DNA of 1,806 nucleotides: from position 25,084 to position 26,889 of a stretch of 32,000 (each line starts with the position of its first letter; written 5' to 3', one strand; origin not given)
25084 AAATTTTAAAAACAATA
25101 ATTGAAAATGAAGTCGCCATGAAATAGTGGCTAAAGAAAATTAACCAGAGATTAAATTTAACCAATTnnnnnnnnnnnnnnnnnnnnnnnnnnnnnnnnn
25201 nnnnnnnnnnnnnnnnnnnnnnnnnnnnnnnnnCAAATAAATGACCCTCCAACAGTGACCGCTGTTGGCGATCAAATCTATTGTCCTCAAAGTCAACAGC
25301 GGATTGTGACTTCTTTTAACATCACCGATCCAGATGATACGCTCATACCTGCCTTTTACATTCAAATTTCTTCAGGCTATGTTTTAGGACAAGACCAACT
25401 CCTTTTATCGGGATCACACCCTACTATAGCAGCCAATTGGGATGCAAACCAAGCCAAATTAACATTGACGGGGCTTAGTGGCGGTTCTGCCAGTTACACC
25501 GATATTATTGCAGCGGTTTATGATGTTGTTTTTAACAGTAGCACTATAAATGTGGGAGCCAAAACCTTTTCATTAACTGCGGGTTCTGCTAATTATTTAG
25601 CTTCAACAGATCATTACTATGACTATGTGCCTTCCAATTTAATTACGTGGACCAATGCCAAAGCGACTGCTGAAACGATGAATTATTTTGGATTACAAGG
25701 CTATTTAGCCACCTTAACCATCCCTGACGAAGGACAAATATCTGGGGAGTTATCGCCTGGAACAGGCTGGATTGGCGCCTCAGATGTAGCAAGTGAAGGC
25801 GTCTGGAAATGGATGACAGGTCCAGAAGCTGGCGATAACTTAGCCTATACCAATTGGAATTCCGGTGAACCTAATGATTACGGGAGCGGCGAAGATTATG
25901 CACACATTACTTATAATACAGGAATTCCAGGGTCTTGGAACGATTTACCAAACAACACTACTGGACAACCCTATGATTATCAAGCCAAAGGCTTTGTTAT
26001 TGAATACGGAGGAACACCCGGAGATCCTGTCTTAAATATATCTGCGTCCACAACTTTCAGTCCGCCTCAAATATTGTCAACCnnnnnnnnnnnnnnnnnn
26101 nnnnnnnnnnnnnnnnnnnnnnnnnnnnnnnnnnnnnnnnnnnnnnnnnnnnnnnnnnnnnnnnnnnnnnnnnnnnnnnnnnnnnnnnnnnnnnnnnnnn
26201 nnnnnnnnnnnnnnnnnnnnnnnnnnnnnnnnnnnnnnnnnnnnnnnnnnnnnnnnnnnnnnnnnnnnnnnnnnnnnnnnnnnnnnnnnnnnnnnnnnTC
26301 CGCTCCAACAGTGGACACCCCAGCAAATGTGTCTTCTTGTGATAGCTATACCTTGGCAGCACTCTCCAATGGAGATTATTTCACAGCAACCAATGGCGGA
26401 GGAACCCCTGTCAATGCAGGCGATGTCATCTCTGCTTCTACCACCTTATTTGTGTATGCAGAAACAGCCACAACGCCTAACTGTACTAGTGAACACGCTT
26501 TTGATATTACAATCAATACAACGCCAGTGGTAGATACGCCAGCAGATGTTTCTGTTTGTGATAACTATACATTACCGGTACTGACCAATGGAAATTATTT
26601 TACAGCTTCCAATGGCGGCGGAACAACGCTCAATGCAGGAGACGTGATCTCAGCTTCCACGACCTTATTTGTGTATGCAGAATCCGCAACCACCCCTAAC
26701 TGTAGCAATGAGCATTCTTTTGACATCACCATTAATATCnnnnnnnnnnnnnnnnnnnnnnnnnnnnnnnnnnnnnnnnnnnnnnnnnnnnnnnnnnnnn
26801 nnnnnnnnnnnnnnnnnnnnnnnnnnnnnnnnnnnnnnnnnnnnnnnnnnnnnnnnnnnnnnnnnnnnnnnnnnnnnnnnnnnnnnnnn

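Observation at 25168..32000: Tandem array of three T9SS-secreted 'lectin head on a common stalk' surface proteins with different head types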

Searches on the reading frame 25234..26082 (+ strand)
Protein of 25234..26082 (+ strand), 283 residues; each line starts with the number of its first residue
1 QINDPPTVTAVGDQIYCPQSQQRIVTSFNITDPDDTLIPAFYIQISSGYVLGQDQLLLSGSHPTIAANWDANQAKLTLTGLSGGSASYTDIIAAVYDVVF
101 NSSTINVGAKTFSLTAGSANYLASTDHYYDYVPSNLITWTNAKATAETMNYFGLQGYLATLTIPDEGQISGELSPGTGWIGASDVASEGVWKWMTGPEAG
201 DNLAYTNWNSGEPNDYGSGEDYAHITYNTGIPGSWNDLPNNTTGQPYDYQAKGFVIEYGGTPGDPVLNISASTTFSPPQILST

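Call 47: predict_structure(alignment_id=A2)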
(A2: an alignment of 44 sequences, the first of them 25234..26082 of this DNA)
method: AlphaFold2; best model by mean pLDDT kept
length: 283 residues; sequences in the alignment: 44
mean_pLDDT: 70.5   pTM: 0.70
mean pLDDT of the five models: 70.5, 57.4, 52.9, 48.1, 45.7
residues with pLDDT >= 90: 76; 70-90: 98; 50-70: 30; < 50: 79
segments of 3 or more residues with pLDDT < 50: 172-245
pLDDT, mean of each block of 10 residues (from residue 1): 79 79 92 91 89 91 95 89 93 96 83 89 85 68 84 83 67 38 31 35 35 36 35 38 48 74 81 78 53
secondary structure, 60 per line:
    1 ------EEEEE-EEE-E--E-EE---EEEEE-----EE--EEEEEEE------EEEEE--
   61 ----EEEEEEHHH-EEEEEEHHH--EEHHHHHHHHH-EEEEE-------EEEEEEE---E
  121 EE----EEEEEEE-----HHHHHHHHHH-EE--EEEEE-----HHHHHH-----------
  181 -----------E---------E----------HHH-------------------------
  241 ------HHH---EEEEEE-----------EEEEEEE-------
elements in order: E7-11 E13-15 E27-31 E41-47 E54-58 E65-70 E75-80 H88-96 E98-102 E110-116 E120-122 E127-133 H139-148 E154-158 H164-169 E253-258 E270-276

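Call 49: fold_search(model_id=the predicted structure, library=pdb)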
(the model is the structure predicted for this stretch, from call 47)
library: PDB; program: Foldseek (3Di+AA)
matches with E <= 10: 1890; with E <= 0.001: 0
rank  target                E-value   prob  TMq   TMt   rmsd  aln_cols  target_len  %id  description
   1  2coq                  4.3e-02  0.28  0.16  0.30   9.5       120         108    8  Structure of new antigen receptor variable domain from sharks (released 2005-10-25)
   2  5fyj_U                5.4e-02  0.44  0.18  0.35  10.0       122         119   12  Crystal Structure at 3.4 A Resolution of Fully Glycosylated HIV-1 Clade G X1193.c1 SOSIP.664 Prefusion Env Trimer in C (released 2016-04-27)
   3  4nwt_H                5.8e-02  0.10  0.14  0.17  19.3       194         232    7  Crystal structure of the anti-human NGF Fab APE1531 (released 2014-10-22)
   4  5c6w_J                6.5e-02  0.41  0.19  0.22  11.0       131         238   10  anti-CXCL13 scFv - E10 (released 2015-11-04)
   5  9o4n_E                6.5e-02  0.18  0.15  0.28  11.9       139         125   11  Cryo-EM structure of CR12042 Fab in complex with influenza virus neuraminidase from A/California/07/2009 (H1N1) (released 2025-08-13)
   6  6n5e_G                6.5e-02  0.13  0.16  0.19  17.8       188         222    7  Broadly protective antibodies directed to a subdominant influenza hemagglutinin epitope (released 2019-06-05)
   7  8ecz_B                7.8e-02  0.12  0.15  0.16  17.0       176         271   10  Bovine Fab 4C1 (released 2023-09-20)
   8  8rmx_E                7.8e-02  0.11  0.16  0.19  15.8       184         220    9  Transglutaminase 3 in complex with DH patient-derived Fab DH63-A02 (released 2025-03-12)
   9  1ves_A                8.2e-02  0.21  0.16  0.30   9.8       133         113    8  Structure of New Antigen Receptor variable domain from sharks (released 2004-08-24)
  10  8vbq_H                8.2e-02  0.15  0.15  0.15  10.4       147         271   10  Structure of bovine anti-HIV Fab Bess7 (released 2024-09-04)
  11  9i42_B                8.7e-02  0.15  0.17  0.20  12.5       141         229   15  Structure of anti-EV71 human monoclonal antibody 16-2-2D Fab (released 2026-02-04)
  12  8ed1_H                9.3e-02  0.18  0.16  0.17  10.4       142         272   10  Bovine Fab 5C1 (released 2023-09-20)
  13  8us0_B                9.3e-02  0.13  0.17  0.21  15.4       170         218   10  Human antibody S8V1-157 in complex with the A/American black duck/New Brunswick/00464/2010(H4N6) HA head domain (released 2024-10-30)
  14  7ll2_H                9.3e-02  0.12  0.17  0.20  16.4       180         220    8  Cryo-EM structure of BG505 DS-SOSIP in complex with Glycan276-Dependent Broadly Neutralizing Antibody VRC33.01 Fab (released 2021-03-17)
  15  5l8l_B                9.9e-02  0.23  0.16  0.31   9.2       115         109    9  Aurora-A kinase domain in complex with vNAR-D01 (crystal form 1) (released 2016-07-20)
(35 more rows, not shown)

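Call 50: search_solved_structures(query=A2, max_evalue=0.001, show_alignments=1)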
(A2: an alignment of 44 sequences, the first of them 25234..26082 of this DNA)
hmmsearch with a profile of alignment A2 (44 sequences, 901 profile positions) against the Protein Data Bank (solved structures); distinct sequences matched with E-value up to 0.001: 13.
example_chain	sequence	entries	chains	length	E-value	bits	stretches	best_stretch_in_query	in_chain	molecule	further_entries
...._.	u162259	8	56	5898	1.2e-48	169.2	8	326-572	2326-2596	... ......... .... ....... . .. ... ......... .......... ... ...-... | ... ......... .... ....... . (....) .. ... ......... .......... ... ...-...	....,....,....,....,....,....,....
6jjj_A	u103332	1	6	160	1.2e-07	33.5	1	148-271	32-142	C-type lectin domain family 4 member F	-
1rdi_1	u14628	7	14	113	7.4e-05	24.3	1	177-277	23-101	MANNOSE-BINDING PROTEIN-C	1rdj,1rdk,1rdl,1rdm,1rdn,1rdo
1kza_1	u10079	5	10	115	8e-05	24.2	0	177-277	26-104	MANNOSE-BINDING PROTEIN C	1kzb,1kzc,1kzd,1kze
1bv4_A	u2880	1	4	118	8.7e-05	24.1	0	177-277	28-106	PROTEIN (MANNOSE-BINDING PROTEIN-C)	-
1msb_A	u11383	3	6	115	0.00023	22.7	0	177-279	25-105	MANNOSE-BINDING PROTEIN-A | MANNOSE-BINDING PROTEIN A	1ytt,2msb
1kwz_A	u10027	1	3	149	0.00028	22.4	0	177-279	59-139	MANNOSE-BINDING PROTEIN A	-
1kx0_A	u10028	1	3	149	0.00033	22.2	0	177-279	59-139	MANNOSE-BINDING PROTEIN A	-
2afp_A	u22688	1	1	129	0.00042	21.8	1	159-227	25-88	PROTEIN (SEA RAVEN TYPE II ANTIFREEZE PROTEIN)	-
1hup_A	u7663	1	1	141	0.00052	21.5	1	239-280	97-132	MANNOSE-BINDING PROTEIN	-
1kwt_A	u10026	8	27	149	0.00058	21.4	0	177-279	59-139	MANNOSE-BINDING PROTEIN A | MANNOSE-BINDING PROTEIN-A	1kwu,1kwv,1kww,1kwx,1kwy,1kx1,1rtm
1kmb_1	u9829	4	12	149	0.00082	20.9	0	177-276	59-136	MANNOSE-BINDING PROTEIN-A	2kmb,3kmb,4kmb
1buu_A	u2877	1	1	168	0.00086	20.8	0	177-279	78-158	PROTEIN (MANNOSE-BINDING PROTEIN A)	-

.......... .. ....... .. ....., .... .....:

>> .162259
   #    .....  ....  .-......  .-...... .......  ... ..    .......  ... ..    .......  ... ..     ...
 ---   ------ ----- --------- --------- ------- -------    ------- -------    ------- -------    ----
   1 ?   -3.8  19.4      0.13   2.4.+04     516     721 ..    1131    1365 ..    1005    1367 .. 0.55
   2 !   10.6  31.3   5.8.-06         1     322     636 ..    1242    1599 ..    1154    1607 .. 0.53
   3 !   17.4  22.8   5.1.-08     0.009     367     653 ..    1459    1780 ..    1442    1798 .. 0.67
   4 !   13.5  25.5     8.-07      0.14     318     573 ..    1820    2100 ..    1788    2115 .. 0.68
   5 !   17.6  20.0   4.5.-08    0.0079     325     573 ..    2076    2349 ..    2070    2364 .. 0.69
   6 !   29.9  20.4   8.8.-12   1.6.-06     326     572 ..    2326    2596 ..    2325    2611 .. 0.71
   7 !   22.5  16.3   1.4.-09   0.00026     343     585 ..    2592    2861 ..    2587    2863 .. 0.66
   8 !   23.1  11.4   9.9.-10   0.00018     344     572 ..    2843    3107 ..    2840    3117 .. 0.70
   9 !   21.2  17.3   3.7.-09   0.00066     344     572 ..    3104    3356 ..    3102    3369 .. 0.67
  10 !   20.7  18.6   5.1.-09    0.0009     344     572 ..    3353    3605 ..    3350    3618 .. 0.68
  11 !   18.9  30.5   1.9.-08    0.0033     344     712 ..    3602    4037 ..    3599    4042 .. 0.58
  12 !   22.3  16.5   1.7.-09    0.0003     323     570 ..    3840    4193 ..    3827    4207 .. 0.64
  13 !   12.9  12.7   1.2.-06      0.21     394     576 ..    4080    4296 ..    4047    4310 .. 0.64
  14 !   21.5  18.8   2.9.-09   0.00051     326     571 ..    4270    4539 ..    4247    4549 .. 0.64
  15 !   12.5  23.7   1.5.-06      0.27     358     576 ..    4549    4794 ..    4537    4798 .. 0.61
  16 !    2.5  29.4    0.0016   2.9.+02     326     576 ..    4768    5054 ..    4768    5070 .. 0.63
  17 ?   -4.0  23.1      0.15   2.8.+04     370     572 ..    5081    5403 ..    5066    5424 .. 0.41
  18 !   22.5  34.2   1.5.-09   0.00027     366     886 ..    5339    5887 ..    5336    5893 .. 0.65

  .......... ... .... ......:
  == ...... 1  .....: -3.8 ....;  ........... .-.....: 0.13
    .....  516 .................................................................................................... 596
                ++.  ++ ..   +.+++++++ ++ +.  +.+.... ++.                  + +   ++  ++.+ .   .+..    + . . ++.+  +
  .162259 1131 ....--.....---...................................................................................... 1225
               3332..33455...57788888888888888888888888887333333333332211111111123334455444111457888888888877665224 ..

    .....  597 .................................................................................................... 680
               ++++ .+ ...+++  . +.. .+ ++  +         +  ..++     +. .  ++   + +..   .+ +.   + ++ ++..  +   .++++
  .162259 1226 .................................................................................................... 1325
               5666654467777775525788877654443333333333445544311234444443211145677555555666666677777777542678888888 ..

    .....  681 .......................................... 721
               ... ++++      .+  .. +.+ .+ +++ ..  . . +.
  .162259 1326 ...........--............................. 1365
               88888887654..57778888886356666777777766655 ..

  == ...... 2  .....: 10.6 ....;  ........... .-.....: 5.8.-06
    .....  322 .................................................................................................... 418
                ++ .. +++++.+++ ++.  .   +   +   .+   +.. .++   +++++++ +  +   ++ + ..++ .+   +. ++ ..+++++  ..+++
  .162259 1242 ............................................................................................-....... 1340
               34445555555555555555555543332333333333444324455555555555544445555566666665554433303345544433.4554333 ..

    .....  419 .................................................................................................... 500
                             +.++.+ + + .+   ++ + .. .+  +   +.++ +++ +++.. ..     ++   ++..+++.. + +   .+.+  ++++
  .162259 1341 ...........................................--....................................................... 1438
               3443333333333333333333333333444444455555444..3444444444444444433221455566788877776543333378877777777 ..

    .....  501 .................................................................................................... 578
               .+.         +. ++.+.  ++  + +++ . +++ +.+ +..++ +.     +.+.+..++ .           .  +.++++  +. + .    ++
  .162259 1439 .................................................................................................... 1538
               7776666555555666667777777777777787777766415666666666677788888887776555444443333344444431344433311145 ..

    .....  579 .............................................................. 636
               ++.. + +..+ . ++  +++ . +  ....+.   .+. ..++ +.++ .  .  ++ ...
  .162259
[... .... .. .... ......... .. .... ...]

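Call 73: search_protein_representatives(protein=window:25234-26082:+)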
Query: 283 residues. Proteins with E-value up to 0.001 (for the whole library): 10044; up to 1e-10: 2722; up to 1e-30: 349. The best 150 are listed.
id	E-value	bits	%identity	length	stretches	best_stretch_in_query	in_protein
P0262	7.7e-120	416.3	41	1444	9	112-260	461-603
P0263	2.1e-118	411.6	38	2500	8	120-275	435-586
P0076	4.6e-113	394.1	73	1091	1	1-283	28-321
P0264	1.8e-103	362.6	39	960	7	124-250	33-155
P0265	2.1e-100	352.5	36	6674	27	138-238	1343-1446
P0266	1.5e-99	349.7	62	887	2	3-283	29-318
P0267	5.7e-98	344.5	38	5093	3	25-276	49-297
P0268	2.8e-94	332.4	59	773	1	5-283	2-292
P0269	1.1e-92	327.2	62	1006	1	3-282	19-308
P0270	1.1e-91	324.0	47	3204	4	114-272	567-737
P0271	1.5e-89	316.9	58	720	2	3-282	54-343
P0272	4.5e-89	315.3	62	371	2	5-202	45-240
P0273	1.3e-87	310.5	59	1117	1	1-280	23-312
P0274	1.9e-86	306.7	37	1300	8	125-268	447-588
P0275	2.3e-86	306.4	58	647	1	5-278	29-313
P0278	5.4e-85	301.9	54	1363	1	1-282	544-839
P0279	6.3e-85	301.7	57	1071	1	2-282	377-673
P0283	1.5e-82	293.9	60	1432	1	3-281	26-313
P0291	1.1e-79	284.6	55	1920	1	3-283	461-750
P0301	4.7e-77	275.9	29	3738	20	3-119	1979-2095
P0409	8.1e-55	202.9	30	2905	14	2-97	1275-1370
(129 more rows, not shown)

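Call 74: search_protein_families(library=pfam, proteins=[P0262, P0278, P0279, P0283, P0291, P0264, P0269], max_evalue=0.0001)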
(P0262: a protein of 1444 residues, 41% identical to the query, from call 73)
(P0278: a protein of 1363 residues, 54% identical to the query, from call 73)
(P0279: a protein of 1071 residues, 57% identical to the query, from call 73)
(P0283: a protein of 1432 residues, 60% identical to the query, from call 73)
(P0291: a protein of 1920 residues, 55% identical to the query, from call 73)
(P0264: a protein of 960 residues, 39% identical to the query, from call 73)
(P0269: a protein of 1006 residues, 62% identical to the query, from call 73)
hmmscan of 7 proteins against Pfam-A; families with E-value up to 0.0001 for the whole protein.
P0262 (1444 aa): 2 families
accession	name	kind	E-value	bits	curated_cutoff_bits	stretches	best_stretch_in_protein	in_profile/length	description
PF00059.27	Lectin_C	-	7.3e-81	268.3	22.6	9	937-1021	15-94/107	Lectin C-type domain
PF18884.5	TSP3_bac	-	5.5e-05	23.4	25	0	1343-1362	1-20/22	Bacterial TSP3 repeat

P0278 (1363 aa): 2 families
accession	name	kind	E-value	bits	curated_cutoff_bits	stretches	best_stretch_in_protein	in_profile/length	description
PF13585.12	CHU_C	-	2.9e-13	50.2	27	1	1275-1357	3-82/86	CHU_C Type IX secretion signal domain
PF19081.6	Ig_7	-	1.5e-12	48.1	27.3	1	842-914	8-83/84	Ig-like domain CHU_C associated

P0279 (1071 aa): 2 families
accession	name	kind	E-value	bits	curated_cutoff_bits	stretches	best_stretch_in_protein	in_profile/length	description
PF19081.6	Ig_7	-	9.5e-22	77.5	27.3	1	679-747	11-82/84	Ig-like domain CHU_C associated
PF00059.27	Lectin_C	-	2.6e-06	28.5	22.6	1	532-633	15-99/107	Lectin C-type domain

P0283 (1432 aa): 2 families
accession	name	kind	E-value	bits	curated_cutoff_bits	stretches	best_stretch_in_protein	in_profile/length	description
PF19081.6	Ig_7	-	1.8e-219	711.2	27.3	11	802-883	4-84/84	Ig-like domain CHU_C associated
PF13585.12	CHU_C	-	3.4e-15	56.4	27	1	1349-1424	3-80/86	CHU_C Type IX secretion signal domain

P0291 (1920 aa): 2 families
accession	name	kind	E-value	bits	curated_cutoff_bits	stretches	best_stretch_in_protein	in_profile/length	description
PF19081.6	Ig_7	-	3.9e-20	72.4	27.3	1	745-821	4-81/84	Ig-like domain CHU_C associated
PF13585.12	CHU_C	-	7.7e-15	55.2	27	1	1828-1904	2-75/86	CHU_C Type IX secretion signal domain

P0264 (960 aa): 1 family
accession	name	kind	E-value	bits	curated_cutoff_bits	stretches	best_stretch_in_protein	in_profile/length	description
PF00059.27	Lectin_C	-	8.3e-90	297.1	22.6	7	62-147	15-101/107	Lectin C-type domain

P0269 (1006 aa): 2 families
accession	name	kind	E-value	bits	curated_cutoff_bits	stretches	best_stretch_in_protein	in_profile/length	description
PF19081.6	Ig_7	-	8.9e-15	55.2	27.3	1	304-382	1-84/84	Ig-like domain CHU_C associated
PF13585.12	CHU_C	-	1.7e-12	47.7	27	1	924-995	5-77/86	CHU_C Type IX secretion signal domain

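Call 77: search_protein_families(library=pfam, proteins=[P0301, P0409], max_evalue=0.001)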
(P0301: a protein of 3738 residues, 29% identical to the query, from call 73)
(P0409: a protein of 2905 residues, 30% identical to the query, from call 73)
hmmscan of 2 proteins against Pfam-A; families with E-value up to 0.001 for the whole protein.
P0301 (3738 aa): 3 families
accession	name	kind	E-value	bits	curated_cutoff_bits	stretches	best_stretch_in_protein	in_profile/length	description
PF14252.11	DUF4347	-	1.2e-58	198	24.6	1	94-257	1-164/164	Domain of unknown function (DUF4347)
PF19699.4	CLSTN_C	-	1e-25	90.9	27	0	490-515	191-216/354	Calsyntenin C-terminal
PF10671.14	TcpQ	-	0.00044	20.7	27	0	3149-3199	13-63/80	Toxin co-regulated pilus biosynthesis protein Q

P0409 (2905 aa): 5 families
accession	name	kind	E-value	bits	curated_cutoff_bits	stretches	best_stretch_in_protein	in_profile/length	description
PF16184.11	Cadherin_3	-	1.7e-100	330.6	25.5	5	1166-1259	1-94/106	Cadherin-like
PF17803.7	Cadherin_4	-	7.1e-85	280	25.1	7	2454-2524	2-71/71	Bacterial cadherin-like domain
PF17963.7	Big_9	-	1.4e-39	135.3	23.6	5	2463-2554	1-88/89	Bacterial Ig domain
PF17892.7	Cadherin_5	-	3.4e-31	107.4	26.5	2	2462-2556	1-97/98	Cadherin-like domain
PF19699.4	CLSTN_C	-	1.5e-17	64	27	0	1478-1551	20-96/354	Calsyntenin C-terminal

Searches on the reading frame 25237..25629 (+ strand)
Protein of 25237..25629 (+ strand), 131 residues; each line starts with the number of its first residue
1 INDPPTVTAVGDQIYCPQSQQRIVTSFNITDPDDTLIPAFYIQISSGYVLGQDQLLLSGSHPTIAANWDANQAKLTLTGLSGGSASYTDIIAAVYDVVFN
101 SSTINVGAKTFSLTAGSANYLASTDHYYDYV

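Call 38: search_protein_families(library=pfam, proteins=[window:25237-25629:+], max_evalue=1)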
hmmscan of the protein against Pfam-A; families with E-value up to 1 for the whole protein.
seq(131 aa): 1 family
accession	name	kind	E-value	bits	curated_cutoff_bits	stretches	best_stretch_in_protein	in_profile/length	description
PF19535.4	DUF6060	-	0.0033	17.4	26.5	1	44-125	28-107/171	Family of unknown function (DUF6060)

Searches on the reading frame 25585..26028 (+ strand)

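Call 38: search_protein_families(library=pfam, proteins=[window:25585-26028:+], max_evalue=1)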
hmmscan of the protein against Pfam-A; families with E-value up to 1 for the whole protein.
seq(148 aa): 1 family
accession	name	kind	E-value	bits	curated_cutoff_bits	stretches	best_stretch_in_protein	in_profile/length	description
PF00059.27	Lectin_C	-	0.00011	23.3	22.6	1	57-124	38-98/107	Lectin C-type domain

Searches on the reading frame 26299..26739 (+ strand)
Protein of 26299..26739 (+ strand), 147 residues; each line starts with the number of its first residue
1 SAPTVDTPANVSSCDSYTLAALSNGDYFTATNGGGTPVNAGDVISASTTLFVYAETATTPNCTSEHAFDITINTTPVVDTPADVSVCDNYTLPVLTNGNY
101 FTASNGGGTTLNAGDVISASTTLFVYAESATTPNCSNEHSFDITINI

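Call 38: search_protein_families(library=pfam, proteins=[window:26299-26739:+], max_evalue=1)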
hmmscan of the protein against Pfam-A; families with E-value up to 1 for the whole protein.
seq(147 aa): 7 families
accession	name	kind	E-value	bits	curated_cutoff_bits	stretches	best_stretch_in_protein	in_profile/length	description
PF08534.16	Redoxin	-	0.00064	20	26.6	1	29-67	10-49/148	Redoxin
PF21302.3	Zn_ribbon_RlmA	-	0.0012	19.3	27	0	130-143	14-27/44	RlmA, N-terminal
PF24068.1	TPD1_C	-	0.0028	18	27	1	55-131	9-87/98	Tapetum determinant 1, C-terminal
PF25490.1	DUF7910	-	0.014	15.9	35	0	96-120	16-40/140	Domain of unknown function (DUF7910)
PF00578.27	AhpC-TSA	-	0.035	14.5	26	0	28-65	8-44/124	AhpC/TSA family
PF24486.1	DUF7583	-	0.078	13.5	27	0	44-65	9-30/100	Domain of unknown function (DUF7583)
PF00988.28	CPSase_sm_chain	-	0.36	11.1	27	0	94-134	2-41/126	Carbamoyl-phosphate synthase small chain, CPSase domain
